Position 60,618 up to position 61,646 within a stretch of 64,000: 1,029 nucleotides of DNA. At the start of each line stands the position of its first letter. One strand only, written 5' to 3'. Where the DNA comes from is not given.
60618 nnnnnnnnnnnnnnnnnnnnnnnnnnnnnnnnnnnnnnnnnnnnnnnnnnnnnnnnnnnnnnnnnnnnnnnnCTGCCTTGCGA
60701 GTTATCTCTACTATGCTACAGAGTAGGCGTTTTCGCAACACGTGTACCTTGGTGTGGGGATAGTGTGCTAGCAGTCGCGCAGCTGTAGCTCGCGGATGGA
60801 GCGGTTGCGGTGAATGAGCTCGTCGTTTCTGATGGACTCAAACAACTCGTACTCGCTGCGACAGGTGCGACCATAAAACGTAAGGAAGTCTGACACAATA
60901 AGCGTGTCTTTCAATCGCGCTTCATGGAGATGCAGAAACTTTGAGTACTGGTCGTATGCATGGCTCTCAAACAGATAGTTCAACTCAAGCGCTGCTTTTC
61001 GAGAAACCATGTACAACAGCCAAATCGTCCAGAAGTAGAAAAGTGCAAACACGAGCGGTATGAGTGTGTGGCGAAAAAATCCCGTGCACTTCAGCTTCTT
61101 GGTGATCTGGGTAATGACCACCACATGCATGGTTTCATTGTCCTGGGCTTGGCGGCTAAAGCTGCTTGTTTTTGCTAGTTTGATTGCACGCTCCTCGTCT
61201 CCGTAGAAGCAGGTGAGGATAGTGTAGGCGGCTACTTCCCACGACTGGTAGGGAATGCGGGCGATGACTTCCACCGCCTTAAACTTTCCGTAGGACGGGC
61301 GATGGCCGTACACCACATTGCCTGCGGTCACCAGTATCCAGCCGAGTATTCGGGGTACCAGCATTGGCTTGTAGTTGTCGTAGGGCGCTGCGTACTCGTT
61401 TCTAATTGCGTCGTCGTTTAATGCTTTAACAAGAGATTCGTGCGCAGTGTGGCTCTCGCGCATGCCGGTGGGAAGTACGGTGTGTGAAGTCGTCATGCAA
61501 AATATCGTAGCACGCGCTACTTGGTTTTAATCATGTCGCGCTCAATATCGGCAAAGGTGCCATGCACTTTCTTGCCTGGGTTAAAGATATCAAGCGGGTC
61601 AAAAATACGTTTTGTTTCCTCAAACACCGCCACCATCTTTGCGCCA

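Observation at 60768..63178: Two-gene FAD-dehydrogenase + alternative oxidase module, a minimal non-pumping O2-reducing chain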

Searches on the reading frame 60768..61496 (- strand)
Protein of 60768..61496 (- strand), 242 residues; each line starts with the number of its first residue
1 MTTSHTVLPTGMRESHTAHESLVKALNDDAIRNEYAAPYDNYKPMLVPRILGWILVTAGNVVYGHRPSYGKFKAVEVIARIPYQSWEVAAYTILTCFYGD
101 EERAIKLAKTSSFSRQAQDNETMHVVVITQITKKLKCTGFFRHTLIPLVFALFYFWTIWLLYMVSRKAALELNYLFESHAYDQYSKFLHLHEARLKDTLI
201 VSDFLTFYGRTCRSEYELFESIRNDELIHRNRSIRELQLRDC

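Call 3: search_protein_families(library=pfam, proteins=[window:60768-61496:-], max_evalue=0.1)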
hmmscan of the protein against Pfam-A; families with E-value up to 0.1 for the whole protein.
window:60768-61496:- (242 aa): 1 family
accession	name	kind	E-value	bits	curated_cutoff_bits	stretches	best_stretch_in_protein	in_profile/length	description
PF01786.24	AOX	-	3.4e-07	30.6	22.7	1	118-231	96-209/216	Alternative oxidase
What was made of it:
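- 60768..61496 (-): Gene for a 242-aa PTOX-like member of the AOX/PTOX membrane-bound diiron-carboxylate oxidase family. The true start may instead be Met15 at nt 61454. Pfam AOX 30.6 bits against a cut-off of 22.7 (call 3).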

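Call 4: search_protein_families(library=ncbifam, proteins=[window:60768-61496:-], max_evalue=0.1)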
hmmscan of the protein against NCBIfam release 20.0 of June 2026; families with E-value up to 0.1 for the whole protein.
window:60768-61496:- (242 aa): 0 families

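Call 5: search_solved_structures(query=window:60768-61496:-, max_evalue=10, show_alignments=3)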
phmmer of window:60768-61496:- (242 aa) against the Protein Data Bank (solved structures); distinct sequences matched with E-value up to 10: 1.
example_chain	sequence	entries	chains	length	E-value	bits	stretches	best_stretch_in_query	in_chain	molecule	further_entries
5zw3_A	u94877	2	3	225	1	12.1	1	173-228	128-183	Putative O-methyltransferase YrrM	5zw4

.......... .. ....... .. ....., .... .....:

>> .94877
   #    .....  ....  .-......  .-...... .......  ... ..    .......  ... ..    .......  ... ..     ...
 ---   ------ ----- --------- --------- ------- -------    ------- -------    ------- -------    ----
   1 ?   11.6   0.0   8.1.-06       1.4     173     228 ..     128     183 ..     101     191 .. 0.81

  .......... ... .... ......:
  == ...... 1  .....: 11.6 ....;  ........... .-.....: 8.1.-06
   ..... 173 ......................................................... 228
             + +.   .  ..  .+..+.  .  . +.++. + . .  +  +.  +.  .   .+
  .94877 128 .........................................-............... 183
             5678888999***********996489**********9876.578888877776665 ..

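Call 6: find_homologous_proteins(query=window:60768-61496:-, max_evalue=0.001)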
Query window:60768-61496:- (242 aa): 1122 proteins with E <= 0.001 among 1243 candidates; the best 120 are listed.
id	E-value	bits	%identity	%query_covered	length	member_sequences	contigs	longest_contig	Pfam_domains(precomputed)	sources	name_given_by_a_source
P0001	4.1e-161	552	100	100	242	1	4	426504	PF01786.25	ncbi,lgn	-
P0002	2.0e-151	520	94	100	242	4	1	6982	PF01786.25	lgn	-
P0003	2.1e-151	520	94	100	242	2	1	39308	PF01786.25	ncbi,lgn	-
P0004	2.4e-144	497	88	100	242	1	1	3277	PF01786.25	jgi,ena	jgi:hypothetical protein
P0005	1.2e-131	455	82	99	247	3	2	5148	PF01786.25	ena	-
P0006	4.3e-131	454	81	100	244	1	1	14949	PF01786.25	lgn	-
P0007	2.4e-129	448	81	99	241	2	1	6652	PF01786.25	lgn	-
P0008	2.3e-125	435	80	98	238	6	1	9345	PF01786.25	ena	-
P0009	6.5e-124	430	80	98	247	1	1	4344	PF01786.25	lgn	-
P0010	8.8e-123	426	77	98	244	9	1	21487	PF01786.25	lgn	-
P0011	5.9e-120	417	79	95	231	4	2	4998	PF01786.25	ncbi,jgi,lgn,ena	jgi:hypothetical protein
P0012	8.5e-120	417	79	95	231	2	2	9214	PF01786.25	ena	-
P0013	1.3e-117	409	78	95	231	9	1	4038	PF01786.25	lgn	-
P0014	1.7e-117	409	76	96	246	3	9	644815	PF01786.25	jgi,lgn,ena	jgi:ubiquinol oxidase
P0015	2.5e-116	405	77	95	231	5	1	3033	PF01786.25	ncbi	-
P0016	1.5e-115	403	72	99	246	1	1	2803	PF01786.25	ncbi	-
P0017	4.0e-115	401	74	96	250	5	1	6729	PF01786.25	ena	-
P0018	1.3e-112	393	75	95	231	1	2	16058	PF01786.25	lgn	-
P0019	1.7e-111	389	75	95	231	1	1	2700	PF01786.25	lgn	-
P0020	3.0e-111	389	75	95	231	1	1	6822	PF01786.25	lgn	-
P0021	5.8e-111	388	75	95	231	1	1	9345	PF01786.25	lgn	-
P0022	3.3e-110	385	74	93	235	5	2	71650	PF01786.25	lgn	-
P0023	1.3e-109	383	75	94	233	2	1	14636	PF01786.25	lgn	-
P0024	2.2e-109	383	73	95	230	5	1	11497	PF01786.25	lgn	-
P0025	1.5e-108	380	73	94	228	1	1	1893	PF01786.25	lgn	-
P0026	3.0e-108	379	73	95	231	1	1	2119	PF01786.25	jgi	jgi:hypothetical protein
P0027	4.1e-108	378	72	95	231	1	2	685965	PF01786.25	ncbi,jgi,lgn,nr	ncbi:MAG: hypothetical protein AB199_03690 [Parcubacteria bacterium C7867-004]|nr:MAG: hypothetical 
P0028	4.1e-108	378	72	95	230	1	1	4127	PF01786.25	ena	-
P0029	7.0e-108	378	74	94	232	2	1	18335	PF01786.25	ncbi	-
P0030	1.0e-107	377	72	95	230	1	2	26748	PF01786.25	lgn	-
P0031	2.1e-107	376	74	93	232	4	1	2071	PF01786.25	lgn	-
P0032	4.9e-107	375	72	95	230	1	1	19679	PF01786.25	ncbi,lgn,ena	-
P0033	1.6e-106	373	72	95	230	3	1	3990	PF01786.25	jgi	-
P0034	2.2e-106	373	72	95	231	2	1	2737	PF01786.25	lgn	-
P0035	2.2e-106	373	73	94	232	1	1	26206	PF01786.25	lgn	-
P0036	3.9e-106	372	72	95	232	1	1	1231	PF01786.25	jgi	jgi:ubiquinol oxidase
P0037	1.8e-105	370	72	94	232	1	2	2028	PF01786.25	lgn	-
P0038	2.7e-105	369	71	95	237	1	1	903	PF01786.25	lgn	-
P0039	3.2e-105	369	71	95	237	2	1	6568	PF01786.25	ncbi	-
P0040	3.8e-105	369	67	94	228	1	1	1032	PF01786.25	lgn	-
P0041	6.9e-105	368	71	95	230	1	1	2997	PF01786.25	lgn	-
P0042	7.2e-105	368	72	94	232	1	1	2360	PF01786.25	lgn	-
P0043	1.6e-104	367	71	93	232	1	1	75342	PF01786.25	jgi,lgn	jgi:hypothetical protein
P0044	2.1e-104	366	70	95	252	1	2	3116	PF01786.25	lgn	-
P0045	2.5e-104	366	70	94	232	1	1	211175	PF01786.25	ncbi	ncbi:MAG: alternative oxidase [Patescibacteria group bacterium]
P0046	3.1e-104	366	70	95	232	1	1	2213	PF01786.25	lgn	-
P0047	6.4e-104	365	70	94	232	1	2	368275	PF01786.25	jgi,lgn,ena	-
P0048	9.7e-104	364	69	94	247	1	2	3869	PF01786.25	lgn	-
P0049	1.1e-103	364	72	95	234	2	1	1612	PF01786.25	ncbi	-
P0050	1.5e-103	363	71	94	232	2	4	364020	PF01786.25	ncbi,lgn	-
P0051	1.6e-103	363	71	94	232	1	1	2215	PF01786.25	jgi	-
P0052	1.7e-103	363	71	94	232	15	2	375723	PF01786.25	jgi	-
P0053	1.8e-103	363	70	94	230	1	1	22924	PF01786.25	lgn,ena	-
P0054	1.9e-103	363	69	95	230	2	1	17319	PF01786.25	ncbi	-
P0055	2.2e-103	363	71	94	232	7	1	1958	PF01786.25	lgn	-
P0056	4.1e-103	362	70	94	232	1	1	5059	PF01786.25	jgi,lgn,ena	-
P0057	4.5e-103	362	70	94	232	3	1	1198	PF01786.25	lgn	-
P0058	7.4e-103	361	69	95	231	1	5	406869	PF01786.25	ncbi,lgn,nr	ncbi:hypothetical protein KJ819_01500 [Patescibacteria group bacterium]|nr:hypothetical protein [Pat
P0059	8.3e-103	361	69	94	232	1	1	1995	PF01786.25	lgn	-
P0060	9.8e-103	361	69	95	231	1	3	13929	PF01786.25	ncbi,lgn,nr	ncbi:hypothetical protein KKD81_02615 [Patescibacteria group bacterium]|nr:hypothetical protein [Pat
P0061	1.0e-102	361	69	94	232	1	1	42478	PF01786.25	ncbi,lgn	-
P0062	1.0e-102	361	70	93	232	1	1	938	PF01786.25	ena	-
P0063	1.2e-102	361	68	94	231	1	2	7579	PF01786.25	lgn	-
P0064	1.6e-102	360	69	94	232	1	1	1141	PF01786.25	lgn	-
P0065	1.9e-102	360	70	94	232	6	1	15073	PF01786.25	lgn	-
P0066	2.3e-102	360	70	93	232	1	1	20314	PF01786.25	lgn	-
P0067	2.6e-102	359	70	94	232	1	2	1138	PF01786.25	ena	-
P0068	3.0e-102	359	70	93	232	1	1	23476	PF01786.25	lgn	-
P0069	4.2e-102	359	70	94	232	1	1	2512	PF01786.25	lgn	-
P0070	4.7e-102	359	70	93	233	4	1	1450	PF01786.25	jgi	jgi:hypothetical protein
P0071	5.4e-102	358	67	94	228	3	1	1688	PF01786.25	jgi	jgi:ubiquinol oxidase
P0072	5.5e-102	358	68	95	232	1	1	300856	PF01786.25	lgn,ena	-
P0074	7.6e-102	358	70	93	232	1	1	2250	PF01786.25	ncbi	-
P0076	9.8e-102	358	70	93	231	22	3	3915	PF01786.25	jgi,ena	-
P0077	1.1e-101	357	70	93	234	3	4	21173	PF01786.25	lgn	-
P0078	1.3e-101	357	68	95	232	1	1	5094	PF01786.25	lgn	-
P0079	1.3e-101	357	70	94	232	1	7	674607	PF01786.25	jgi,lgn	-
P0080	2.9e-101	356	69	94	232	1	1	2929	PF01786.25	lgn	-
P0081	4.0e-101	355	68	94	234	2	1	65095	PF01786.25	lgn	-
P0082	4.8e-101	355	68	95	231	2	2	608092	PF01786.25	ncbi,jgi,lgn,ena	-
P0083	6.2e-101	355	67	94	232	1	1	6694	PF01786.25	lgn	-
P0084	7.0e-101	355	70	92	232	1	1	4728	PF01786.25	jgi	jgi:ubiquinol oxidase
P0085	8.1e-101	355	69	93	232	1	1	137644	PF01786.25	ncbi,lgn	ncbi:MAG: alternative oxidase [Patescibacteria group bacterium]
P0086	8.6e-101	354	68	95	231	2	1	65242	PF01786.25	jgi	-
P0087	1.0e-100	354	67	99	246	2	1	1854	PF01786.25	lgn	-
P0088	1.1e-100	354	68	94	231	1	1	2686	PF01786.25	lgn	-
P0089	1.2e-100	354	69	94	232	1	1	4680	PF01786.25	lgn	-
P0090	1.3e-100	354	69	93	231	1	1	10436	PF01786.25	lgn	-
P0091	1.9e-100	353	68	95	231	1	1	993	PF01786.25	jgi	-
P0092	2.6e-100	353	67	93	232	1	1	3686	PF01786.25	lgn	-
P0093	3.8e-100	352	71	93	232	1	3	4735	PF01786.25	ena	-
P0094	4.5e-100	352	70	91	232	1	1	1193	PF01786.25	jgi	jgi:hypothetical protein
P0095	5.1e-100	352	67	94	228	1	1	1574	PF01786.25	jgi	jgi:ubiquinol oxidase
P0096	5.8e-100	352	71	93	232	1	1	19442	PF01786.25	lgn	-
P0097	6.4e-100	352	69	94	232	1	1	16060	PF01786.25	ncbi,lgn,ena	-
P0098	9.4e-100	351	68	92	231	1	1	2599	PF01786.25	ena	-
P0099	1.2e-99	351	68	95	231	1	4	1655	PF01786.25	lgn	-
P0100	1.3e-99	351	67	95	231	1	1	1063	PF01786.25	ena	-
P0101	1.3e-99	351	67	94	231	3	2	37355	PF01786.25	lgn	-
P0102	2.0e-99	350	67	95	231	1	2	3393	PF01786.25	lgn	-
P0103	2.2e-99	350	68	94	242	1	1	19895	PF01786.25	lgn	-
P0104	2.6e-99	350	69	94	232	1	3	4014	PF01786.25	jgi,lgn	jgi:hypothetical protein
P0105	3.2e-99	349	65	98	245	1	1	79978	PF01786.25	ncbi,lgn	-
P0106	3.3e-99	349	69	94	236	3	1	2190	PF01786.25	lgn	-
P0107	4.4e-99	349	67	94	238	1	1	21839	PF01786.25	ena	-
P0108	4.9e-99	349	68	94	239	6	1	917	PF01786.25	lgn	-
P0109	5.4e-99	349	68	94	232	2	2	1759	PF01786.25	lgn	-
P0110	5.4e-99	349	68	94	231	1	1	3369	PF01786.25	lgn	-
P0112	5.8e-99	348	69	94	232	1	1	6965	PF01786.25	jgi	-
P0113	7.4e-99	348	68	94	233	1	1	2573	PF01786.25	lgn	-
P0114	9.4e-99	348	68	94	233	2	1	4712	PF01786.25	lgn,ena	-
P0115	1.0e-98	348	68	95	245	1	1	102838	PF01786.25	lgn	-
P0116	1.2e-98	347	67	94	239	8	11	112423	PF01786.25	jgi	jgi:hypothetical protein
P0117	1.2e-98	347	68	94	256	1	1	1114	PF01786.25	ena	-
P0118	1.3e-98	347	67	94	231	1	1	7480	PF01786.25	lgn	-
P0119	1.8e-98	347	68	90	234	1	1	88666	PF01786.25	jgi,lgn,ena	-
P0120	2.0e-98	347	69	92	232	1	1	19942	PF01786.25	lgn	-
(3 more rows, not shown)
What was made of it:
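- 60768..61496 (-): More than 1,100 homologues (call 6).
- On AOX/PTOX diiron-carboxylate oxidase family (Pfam PF01786): Most homologues carry a precomputed PF01786 hit (call 6).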

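Call 12: find_encoding_contigs(protein=window:60768-61496:-, flank=10000, max_places=4)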
Protein window:60768-61496:- (242 aa): 4 contigs read that carry it; 4 places shown.
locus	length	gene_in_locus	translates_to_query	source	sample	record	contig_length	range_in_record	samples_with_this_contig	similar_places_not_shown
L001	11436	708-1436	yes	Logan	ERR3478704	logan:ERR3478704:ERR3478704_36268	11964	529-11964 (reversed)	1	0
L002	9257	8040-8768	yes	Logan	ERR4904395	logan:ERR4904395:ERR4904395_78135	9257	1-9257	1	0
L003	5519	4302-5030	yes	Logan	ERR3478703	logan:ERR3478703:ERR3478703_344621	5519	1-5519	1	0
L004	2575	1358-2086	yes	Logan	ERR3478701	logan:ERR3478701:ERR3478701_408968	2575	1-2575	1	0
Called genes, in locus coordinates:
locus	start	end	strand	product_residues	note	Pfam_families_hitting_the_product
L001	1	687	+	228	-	?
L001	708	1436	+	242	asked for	PF01786:AOX (weak)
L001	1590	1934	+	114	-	PF00076:RRM_1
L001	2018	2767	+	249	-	PF03602:Cons_hypoth95 (weak), PF05175:MTS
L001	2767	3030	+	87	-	-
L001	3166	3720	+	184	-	PF03703:bPH_2 (weak)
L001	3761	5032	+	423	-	PF01409:tRNA-synt_2d (weak), PF13393:tRNA-synt_His, PF00587:tRNA-synt_2b, PF03129:HGTP_anticodon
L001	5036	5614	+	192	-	PF13482:RNase_H_2, PF10108:DNA_pol_B_exo2 (faint)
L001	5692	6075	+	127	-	-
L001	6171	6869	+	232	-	PF18400:Thioredoxin_12 (faint), PF13462:Thioredoxin_4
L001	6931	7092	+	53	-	-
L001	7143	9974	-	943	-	PF00580:UvrD-helicase, PF13245:AAA_19, PF13604:AAA_30 (faint), PF13361:UvrD_C, PF13538:UvrD_C_2 (faint), PF12705:PDDEXK_1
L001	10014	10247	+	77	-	PF03831:YjdM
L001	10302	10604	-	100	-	-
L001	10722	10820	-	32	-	-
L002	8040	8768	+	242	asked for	PF01786:AOX (weak)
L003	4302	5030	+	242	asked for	PF01786:AOX (weak)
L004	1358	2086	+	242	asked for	PF01786:AOX (weak)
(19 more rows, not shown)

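Call 14: search_solved_structures(query=A1, max_evalue=10, show_alignments=2)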
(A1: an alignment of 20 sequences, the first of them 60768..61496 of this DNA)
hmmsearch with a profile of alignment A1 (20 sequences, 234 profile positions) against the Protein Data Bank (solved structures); distinct sequences matched with E-value up to 10: 1.
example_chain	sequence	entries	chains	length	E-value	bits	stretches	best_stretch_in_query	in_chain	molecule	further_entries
5d23_A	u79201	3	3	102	1.3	11.7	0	91-114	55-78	Fibroin-modulator-binding protein-1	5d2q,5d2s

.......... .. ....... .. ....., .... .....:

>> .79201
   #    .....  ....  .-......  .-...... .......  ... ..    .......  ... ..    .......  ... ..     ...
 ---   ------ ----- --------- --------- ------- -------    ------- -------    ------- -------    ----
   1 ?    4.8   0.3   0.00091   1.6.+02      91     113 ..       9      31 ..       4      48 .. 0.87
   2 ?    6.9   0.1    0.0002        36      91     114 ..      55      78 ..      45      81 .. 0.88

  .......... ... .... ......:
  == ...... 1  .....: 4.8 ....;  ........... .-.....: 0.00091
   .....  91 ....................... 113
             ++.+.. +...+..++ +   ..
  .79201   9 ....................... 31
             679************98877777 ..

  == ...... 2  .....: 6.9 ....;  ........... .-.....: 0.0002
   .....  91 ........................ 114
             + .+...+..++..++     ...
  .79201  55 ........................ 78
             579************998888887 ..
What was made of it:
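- Closest known: Mitochondrial/proteobacterial alternative oxidase. Different: Direct sequence searches do not reach TAO (calls 5, 14), and structural alignments give 13-17% identity.
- Single-sequence and clade-profile searches do not reach TAO (calls 5, 14). Single-sequence and clade-profile searches of the PDB find nothing (calls 5, 14).
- Tried and rejected: Direct sequence route to solved AOX structures. phmmer with the protein, and hmmsearch with a profile of 20 CPR sequences, found no AOX in the PDB (calls 5, 14).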

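Call 19: find_related_loci(query=A1, collection=genome_contigs, flank=10000)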
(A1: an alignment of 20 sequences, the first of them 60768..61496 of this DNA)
Query A1 (242 aa) in genome_contigs; peptide patterns used: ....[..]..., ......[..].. (x = any residue, [..] = any of these).
187 stretches matched a pattern; 152 encode a relative of the query (tblastn E <= 1e-3); the best 80 are kept; 80 distinct loci.
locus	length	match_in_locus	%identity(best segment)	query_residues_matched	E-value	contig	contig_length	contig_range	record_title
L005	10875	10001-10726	94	1-242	2e-157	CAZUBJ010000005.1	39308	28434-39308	MAG TPA_asm: uncultured Candidatus Saccharibacteria bacterium isolate SRP286056_co3_521 genome assembly, contig: NODE_67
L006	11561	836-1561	93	1-242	2e-157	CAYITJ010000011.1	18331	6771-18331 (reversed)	MAG TPA_asm: uncultured Candidatus Saccharibacteria bacterium isolate ERP119705_co7_478 genome assembly, contig: NODE_25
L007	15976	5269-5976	82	7-242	1e-134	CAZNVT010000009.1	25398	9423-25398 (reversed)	MAG TPA_asm: uncultured Candidatus Saccharibacteria bacterium isolate SRP285395_co1_552 genome assembly, contig: NODE_28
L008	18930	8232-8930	79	10-242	3e-126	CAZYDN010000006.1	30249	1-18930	MAG TPA_asm: uncultured Candidatus Saccharibacteria bacterium isolate SRP286056_co3_277 genome assembly, contig: NODE_11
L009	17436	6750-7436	79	12-240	2e-124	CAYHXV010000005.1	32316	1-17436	MAG TPA_asm: uncultured Candidatus Saccharibacteria bacterium isolate ERP119705_co17_327 genome assembly, contig: NODE_1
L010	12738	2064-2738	75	14-238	4e-114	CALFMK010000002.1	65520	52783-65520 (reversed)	MAG TPA_asm: uncultured bacterium isolate SRR6231188_bin.80_CONCOCT_v1.1_MAG genome assembly, contig: ERZ650241.58, whol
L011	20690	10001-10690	72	11-240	3e-114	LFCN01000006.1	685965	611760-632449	MAG: Parcubacteria bacterium C7867-004 C7867_00001, whole genome shotgun sequence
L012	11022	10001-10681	73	14-240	6e-114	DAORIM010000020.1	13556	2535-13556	MAG TPA_asm: Candidatus Paceibacterota bacterium isolate AMR_MDS_5577 NODE_771_length_13556_cov_5.896082, whole genome s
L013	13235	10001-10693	71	10-240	8e-114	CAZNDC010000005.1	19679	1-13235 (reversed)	MAG TPA_asm: uncultured Candidatus Saccharibacteria bacterium isolate SRP178908_co2_72 genome assembly, contig: NODE_110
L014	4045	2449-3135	72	14-242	8e-114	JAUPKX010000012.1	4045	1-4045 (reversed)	MAG: Patescibacteria group bacterium isolate erpe_2018_pw_0hr_WHONDRS-PP48-000085_B_bin.9 scaffold_1175874, whole genome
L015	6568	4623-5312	71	11-240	2e-111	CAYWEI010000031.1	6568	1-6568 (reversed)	MAG TPA_asm: uncultured Candidatus Saccharibacteria bacterium isolate SRP285395_co1_9 genome assembly, contig: NODE_2127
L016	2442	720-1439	67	1-240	1e-115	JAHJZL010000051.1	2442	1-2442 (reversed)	MAG: Patescibacteria group bacterium isolate Undefined_mixed_planktonic.mb.113 Undefined_mixed_p.mb.113_k141_770197, who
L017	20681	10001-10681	70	14-240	1e-110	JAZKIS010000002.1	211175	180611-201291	MAG: Patescibacteria group bacterium isolate ADI_DC_SW_02_SPN_11032020-bin059 DCSW02SPN_B059_0_000000000002, whole genom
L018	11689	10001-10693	69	10-240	3e-110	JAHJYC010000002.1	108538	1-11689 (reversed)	MAG: Patescibacteria group bacterium isolate UMS_A.mb.28 UMS_A.mb.28_k119_259840, whole genome shotgun sequence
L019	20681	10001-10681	71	14-240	3e-110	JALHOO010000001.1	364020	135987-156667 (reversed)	MAG: Candidatus Paceibacterota bacterium isolate bin.152 c_000000000139, whole genome shotgun sequence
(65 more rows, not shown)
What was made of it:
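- On PTOX (plastoquinol terminal oxidase): The host lineage is Patescibacteria/Paceibacterota (call 19).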
